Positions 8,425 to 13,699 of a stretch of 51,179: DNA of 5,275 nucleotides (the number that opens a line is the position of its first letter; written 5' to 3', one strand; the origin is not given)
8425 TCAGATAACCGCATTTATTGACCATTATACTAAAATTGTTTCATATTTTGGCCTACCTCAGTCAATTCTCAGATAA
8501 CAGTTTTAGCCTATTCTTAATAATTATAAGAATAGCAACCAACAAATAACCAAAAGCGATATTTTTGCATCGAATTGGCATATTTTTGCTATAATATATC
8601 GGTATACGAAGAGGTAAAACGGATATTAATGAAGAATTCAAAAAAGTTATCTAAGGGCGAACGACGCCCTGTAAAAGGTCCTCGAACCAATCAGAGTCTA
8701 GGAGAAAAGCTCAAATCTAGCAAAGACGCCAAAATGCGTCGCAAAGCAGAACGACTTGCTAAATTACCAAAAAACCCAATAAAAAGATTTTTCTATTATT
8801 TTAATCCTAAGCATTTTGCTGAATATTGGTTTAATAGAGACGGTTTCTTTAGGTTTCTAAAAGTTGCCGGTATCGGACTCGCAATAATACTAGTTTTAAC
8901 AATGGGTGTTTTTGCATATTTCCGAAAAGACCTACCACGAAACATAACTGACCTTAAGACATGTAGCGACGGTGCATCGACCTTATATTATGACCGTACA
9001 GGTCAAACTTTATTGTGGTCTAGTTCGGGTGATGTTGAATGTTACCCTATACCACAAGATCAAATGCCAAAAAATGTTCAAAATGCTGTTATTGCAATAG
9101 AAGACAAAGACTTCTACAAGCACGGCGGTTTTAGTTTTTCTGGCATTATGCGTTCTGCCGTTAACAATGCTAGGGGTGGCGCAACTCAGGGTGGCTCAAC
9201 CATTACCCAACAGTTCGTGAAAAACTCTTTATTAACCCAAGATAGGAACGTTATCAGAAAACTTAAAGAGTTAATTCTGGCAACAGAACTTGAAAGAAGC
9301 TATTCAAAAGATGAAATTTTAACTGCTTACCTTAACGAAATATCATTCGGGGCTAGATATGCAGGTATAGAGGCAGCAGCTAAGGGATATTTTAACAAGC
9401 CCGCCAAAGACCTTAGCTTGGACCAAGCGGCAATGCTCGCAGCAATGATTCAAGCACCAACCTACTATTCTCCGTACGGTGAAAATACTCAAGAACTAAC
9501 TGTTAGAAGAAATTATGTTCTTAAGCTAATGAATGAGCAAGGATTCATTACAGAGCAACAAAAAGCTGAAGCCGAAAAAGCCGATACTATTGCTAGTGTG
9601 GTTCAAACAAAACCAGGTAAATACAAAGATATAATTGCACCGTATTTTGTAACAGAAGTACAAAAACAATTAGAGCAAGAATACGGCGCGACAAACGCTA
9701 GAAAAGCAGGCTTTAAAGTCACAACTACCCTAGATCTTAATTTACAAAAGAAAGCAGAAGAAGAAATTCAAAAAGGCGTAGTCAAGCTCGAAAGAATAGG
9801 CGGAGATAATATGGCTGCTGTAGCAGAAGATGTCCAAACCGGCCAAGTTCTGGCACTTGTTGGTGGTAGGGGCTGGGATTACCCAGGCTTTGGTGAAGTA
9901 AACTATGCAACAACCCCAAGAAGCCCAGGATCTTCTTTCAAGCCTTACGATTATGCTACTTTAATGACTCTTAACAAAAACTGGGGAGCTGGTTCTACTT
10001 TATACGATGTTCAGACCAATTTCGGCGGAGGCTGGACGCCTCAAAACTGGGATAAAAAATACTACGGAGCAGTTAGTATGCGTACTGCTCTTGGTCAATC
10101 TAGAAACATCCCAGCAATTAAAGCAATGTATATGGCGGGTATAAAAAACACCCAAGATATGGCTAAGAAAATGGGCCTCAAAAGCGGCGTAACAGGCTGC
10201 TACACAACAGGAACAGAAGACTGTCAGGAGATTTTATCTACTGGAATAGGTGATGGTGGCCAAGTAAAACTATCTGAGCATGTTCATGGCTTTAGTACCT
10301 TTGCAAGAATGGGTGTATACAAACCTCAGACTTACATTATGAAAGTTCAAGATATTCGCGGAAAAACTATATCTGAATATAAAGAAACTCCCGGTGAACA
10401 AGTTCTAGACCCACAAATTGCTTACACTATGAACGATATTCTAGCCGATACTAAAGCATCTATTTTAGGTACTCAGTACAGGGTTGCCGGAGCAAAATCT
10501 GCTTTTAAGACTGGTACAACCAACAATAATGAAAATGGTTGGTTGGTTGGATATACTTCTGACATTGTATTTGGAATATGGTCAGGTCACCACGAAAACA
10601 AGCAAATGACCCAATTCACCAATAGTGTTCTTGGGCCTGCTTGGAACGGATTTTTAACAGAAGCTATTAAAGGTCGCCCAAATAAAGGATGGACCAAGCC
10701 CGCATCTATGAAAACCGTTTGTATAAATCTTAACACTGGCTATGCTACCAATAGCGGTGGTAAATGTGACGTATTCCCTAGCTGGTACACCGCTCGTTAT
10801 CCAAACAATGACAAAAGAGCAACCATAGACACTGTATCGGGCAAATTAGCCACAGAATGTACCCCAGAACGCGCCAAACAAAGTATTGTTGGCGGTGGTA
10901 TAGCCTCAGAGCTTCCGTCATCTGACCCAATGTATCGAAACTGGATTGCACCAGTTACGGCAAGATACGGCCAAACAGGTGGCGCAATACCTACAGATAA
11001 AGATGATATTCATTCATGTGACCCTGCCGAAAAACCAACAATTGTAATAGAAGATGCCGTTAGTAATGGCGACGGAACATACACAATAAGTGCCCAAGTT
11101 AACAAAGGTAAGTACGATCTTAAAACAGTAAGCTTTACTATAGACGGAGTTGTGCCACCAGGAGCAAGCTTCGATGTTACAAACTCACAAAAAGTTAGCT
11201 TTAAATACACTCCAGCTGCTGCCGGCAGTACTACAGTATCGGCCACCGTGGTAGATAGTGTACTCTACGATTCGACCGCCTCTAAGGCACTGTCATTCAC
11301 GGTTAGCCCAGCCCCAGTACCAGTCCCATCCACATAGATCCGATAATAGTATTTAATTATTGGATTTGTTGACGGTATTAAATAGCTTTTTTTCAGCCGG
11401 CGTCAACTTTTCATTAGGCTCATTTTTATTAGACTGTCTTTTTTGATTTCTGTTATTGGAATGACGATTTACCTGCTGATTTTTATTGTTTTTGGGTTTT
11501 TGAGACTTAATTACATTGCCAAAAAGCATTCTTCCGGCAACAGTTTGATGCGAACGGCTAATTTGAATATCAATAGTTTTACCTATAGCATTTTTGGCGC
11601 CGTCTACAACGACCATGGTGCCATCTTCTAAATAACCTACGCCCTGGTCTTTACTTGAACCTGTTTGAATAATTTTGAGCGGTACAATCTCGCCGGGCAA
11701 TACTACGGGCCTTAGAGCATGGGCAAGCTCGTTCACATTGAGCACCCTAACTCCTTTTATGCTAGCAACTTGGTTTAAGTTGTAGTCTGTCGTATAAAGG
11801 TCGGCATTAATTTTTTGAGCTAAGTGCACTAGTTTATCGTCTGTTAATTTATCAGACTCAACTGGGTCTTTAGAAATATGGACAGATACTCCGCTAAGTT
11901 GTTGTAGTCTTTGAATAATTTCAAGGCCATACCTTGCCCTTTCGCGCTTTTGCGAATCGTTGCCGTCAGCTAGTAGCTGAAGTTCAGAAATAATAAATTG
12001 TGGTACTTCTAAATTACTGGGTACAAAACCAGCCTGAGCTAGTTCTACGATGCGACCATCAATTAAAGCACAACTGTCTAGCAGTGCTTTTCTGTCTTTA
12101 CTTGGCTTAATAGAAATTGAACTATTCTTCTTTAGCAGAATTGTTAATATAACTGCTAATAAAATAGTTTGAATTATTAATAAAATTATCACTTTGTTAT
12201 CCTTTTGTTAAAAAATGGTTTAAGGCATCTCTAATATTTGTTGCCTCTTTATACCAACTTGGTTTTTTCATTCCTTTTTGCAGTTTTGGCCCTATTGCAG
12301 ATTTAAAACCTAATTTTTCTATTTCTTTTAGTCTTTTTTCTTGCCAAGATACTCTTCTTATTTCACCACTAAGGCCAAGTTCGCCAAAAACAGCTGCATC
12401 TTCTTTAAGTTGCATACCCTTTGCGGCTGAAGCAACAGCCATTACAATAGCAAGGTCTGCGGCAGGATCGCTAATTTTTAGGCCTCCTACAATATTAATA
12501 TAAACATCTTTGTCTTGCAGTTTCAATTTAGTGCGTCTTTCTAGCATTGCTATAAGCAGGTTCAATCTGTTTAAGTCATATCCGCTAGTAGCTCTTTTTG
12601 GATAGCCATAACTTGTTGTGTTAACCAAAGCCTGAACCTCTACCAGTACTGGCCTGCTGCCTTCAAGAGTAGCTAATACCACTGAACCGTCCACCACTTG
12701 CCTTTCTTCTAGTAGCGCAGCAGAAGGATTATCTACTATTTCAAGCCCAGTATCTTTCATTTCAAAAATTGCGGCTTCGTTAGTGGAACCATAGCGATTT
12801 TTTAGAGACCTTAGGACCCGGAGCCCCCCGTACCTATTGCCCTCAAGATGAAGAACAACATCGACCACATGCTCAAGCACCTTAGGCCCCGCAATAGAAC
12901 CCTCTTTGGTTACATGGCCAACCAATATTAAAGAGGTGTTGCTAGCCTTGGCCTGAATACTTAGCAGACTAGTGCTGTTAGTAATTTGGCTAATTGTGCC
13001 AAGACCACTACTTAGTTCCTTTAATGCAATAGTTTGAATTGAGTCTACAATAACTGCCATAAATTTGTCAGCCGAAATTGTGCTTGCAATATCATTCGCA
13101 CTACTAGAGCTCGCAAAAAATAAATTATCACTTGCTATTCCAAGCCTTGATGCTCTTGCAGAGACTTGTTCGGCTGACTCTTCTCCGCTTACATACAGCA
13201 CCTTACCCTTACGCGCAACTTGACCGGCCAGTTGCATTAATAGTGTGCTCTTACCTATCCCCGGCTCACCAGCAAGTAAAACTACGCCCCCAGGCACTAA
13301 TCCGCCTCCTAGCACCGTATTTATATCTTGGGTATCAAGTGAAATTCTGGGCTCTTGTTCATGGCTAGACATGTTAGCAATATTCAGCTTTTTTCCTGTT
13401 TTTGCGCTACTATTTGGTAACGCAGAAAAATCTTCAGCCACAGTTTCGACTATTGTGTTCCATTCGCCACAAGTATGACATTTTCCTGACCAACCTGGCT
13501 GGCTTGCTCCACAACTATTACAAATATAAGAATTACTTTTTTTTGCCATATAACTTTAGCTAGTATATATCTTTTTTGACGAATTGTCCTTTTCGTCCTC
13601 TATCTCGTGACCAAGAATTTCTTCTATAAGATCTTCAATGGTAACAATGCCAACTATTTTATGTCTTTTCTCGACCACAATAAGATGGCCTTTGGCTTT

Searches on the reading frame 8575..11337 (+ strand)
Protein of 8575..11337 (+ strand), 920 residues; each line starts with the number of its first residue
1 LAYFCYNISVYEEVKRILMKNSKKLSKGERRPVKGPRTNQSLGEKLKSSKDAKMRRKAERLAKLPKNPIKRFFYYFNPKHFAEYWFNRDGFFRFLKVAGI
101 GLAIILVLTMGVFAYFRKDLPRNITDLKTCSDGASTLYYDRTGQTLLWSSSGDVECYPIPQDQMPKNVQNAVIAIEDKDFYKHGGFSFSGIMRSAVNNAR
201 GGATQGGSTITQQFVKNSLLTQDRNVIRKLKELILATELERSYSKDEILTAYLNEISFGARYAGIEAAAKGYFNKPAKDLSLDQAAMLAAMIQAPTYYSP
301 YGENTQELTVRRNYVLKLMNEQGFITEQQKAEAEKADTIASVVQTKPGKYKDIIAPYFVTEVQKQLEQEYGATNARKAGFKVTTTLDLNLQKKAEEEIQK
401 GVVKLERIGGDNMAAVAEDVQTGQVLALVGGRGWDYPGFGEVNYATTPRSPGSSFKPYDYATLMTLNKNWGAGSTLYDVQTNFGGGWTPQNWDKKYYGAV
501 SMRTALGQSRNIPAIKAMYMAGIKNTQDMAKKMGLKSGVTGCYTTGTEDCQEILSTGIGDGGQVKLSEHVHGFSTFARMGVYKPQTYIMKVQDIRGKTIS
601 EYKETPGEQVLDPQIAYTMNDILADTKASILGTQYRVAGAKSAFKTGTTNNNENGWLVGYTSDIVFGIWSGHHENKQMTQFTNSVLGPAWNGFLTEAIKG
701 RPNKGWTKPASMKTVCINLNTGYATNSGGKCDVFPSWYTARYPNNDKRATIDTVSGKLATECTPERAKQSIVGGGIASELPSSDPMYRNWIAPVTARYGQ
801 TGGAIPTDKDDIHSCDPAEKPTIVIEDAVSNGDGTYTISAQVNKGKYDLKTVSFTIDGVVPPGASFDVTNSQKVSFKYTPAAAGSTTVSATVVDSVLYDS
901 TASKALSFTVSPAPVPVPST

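Call 96: search_protein_families(library=pfam, proteins=[window:8575-11337:+], max_evalue=0.00001)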
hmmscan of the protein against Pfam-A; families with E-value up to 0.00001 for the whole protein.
window:8575-11337:+ (920 aa): 2 families
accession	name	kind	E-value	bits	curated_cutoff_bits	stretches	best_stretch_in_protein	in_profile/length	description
PF00912.28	Transgly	-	3.5e-61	206.2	27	1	158-319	16-177/178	Transglycosylase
PF00905.27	Transpeptidase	-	3.1e-19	69.7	22.1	1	413-662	1-266/299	Penicillin binding protein transpeptidase domain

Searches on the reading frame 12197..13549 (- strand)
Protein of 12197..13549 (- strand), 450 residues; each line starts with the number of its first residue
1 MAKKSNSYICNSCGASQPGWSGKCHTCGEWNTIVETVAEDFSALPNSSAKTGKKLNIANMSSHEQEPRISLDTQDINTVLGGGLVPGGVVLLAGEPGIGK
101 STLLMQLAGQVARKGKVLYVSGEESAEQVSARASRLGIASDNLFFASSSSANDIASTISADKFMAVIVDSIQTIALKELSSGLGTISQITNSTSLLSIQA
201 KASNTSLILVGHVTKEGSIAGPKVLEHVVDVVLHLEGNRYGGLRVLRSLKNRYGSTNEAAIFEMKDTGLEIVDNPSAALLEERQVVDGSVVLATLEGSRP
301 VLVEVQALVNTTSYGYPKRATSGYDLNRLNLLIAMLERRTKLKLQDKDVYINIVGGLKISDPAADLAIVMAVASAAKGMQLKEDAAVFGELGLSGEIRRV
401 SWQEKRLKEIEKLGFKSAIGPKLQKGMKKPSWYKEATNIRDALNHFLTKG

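Call 96: search_protein_families(library=pfam, proteins=[window:12197-13549:-], max_evalue=0.00001)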
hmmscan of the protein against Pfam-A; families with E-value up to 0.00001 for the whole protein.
window:12197-13549:- (450 aa): 7 families
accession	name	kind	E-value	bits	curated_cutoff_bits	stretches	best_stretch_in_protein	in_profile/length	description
PF06745.19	ATPase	-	1.5e-15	57.6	26.6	1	75-140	7-74/231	KaiC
PF13481.12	AAA_25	-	7.7e-13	48.9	27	1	79-177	25-158/195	AAA domain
PF18073.7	Zn_ribbon_LapB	-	6.3e-09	35.8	25.7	1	8-35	1-28/28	Rubredoxin metal binding domain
PF13541.12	ChlI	-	5.1e-08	33.3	27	1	340-422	36-119/121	Subunit ChlI of Mg-chelatase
PF03796.21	DnaB_C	-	6.1e-07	29.5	27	1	75-181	8-119/255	DnaB-like helicase C terminal domain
PF20720.3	nSTAND3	-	3.1e-06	27.4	27.2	1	88-148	18-79/155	Novel STAND NTPase 3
PF00005.33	ABC_tran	-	3.8e-06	28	25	1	84-164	8-89/137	ABC transporter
